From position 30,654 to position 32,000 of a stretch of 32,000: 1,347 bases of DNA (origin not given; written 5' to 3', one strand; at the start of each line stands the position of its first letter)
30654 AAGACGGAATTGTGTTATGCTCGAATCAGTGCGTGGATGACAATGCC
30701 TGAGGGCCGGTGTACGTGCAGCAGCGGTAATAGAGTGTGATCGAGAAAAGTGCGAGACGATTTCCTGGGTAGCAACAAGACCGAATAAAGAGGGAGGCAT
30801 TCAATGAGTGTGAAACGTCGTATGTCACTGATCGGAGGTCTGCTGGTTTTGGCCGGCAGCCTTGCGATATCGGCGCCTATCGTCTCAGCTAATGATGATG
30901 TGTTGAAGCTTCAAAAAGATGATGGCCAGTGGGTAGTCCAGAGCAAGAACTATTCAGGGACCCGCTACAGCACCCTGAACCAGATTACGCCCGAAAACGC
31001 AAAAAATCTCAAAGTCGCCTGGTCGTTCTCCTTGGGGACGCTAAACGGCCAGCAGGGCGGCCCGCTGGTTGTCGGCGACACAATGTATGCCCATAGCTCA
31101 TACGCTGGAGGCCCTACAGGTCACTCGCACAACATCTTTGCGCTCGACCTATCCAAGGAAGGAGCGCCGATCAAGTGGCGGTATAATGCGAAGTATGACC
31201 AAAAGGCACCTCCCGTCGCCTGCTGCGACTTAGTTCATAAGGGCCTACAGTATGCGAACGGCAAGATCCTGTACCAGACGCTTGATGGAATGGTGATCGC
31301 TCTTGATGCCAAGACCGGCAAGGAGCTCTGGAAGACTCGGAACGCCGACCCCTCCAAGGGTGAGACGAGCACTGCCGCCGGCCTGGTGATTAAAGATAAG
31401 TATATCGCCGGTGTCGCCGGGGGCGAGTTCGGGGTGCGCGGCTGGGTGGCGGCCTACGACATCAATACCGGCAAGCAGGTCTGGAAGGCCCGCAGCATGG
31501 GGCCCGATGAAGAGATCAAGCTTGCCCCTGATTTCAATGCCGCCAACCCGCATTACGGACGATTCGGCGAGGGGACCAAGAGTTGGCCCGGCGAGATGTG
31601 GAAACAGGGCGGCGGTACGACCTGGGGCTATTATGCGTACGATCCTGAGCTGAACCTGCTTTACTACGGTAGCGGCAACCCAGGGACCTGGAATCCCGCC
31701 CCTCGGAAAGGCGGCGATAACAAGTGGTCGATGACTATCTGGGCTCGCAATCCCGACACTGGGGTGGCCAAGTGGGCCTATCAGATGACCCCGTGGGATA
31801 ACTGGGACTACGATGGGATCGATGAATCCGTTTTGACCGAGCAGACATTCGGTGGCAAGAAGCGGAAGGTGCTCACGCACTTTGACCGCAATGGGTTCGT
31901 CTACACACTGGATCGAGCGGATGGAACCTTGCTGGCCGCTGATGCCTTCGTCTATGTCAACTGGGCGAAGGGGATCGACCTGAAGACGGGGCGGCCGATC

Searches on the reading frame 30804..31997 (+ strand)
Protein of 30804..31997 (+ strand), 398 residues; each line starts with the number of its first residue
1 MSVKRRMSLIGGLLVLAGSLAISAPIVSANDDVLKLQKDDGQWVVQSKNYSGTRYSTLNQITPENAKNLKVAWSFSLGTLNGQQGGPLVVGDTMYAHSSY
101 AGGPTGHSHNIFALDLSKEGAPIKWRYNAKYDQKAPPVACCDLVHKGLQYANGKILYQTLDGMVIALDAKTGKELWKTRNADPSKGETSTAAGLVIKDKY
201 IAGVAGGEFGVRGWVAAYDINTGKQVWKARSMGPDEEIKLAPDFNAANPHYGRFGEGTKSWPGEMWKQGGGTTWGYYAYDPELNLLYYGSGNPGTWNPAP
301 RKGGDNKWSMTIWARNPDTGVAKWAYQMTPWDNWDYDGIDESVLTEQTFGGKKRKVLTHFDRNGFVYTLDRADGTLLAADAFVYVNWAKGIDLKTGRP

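Call 7: search_protein_families(library=pfam, proteins=[window:30804-31997:+], max_evalue=0.01)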
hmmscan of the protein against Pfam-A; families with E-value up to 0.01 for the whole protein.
window:30804-31997:+ (398 aa): 2 families
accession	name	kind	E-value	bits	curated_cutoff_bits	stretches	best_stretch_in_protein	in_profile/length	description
PF01011.28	PQQ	-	9.9e-41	140.5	26.7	1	43-376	1-334/595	Glucose/ethanol/alcohol dehydrogenase, beta-propeller domain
PF13360.13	PQQ_2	-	2.4e-11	44.2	27.6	1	148-233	69-148/233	Outer membrane protein assembly factor BamB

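Call 8: search_protein_families(library=ncbifam, proteins=[window:30804-31997:+], max_evalue=0.01)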
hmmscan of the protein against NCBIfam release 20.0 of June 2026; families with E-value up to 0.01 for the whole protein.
window:30804-31997:+ (398 aa): 5 families
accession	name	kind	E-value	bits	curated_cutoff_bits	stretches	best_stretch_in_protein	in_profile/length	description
TIGR03075.1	PQQ_enz_alc_DH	subfamily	2.8e-132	442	480.05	1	29-398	7-361/530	PQQ-dependent dehydrogenase, methanol/ethanol family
TIGR04528.1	acido_non_PQQ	subfamily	2e-65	221.5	650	1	41-398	4-330/493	acido-empty-quinoprotein group A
TIGR03074.1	PQQ_membr_DH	subfamily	1.6e-29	102.4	832.65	1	34-378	148-502/783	membrane-bound PQQ-dependent dehydrogenase, glucose/quinate/shikimate family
TIGR03300.1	assembly_YfgL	equivalog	3e-10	39.3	285.2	1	150-230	143-217/377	outer membrane protein assembly factor BamB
NF008351.0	PRK11138.1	equivalog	7.9e-05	21.3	423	1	151-231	68-148/394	outer membrane protein assembly factor BamB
